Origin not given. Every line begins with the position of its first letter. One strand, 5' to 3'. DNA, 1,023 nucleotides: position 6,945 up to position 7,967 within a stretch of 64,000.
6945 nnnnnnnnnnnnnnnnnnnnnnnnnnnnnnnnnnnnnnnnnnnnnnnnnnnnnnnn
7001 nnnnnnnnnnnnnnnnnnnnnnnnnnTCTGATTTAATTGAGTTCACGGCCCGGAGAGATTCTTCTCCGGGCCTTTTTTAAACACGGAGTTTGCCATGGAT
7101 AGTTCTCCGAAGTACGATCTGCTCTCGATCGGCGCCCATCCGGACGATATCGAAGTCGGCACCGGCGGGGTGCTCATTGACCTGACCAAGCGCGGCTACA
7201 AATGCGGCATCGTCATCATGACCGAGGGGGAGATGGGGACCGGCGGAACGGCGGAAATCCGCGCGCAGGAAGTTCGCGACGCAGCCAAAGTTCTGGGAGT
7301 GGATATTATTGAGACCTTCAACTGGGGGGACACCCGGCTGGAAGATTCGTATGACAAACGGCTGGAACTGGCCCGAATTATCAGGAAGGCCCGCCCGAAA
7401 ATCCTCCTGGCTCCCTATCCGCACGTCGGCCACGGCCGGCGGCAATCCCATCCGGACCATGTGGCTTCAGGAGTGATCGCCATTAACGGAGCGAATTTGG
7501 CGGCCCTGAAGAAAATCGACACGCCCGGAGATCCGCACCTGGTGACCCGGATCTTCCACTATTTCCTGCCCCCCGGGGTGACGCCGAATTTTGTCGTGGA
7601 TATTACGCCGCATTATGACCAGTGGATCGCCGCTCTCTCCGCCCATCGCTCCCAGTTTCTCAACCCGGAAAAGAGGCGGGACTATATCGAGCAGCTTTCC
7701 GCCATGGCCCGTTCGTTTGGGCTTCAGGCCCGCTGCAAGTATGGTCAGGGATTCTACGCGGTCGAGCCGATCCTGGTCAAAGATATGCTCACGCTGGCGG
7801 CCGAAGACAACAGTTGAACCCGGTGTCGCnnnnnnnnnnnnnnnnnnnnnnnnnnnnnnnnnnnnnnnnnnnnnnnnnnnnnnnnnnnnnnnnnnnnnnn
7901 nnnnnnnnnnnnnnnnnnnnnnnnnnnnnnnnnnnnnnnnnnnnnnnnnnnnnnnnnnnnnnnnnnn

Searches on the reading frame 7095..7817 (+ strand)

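Call 50: search_protein_families(library=pfam, proteins=[window:7095-7817:+], max_evalue=0.00001)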
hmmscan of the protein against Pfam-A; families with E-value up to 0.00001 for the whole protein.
window:7095-7817:+ (240 aa): 1 family
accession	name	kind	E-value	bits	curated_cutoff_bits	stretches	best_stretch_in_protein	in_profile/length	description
PF02585.22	PIG-L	-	8.3e-25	88.2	28.2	1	10-129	1-125/129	GlcNAc-PI de-N-acetylase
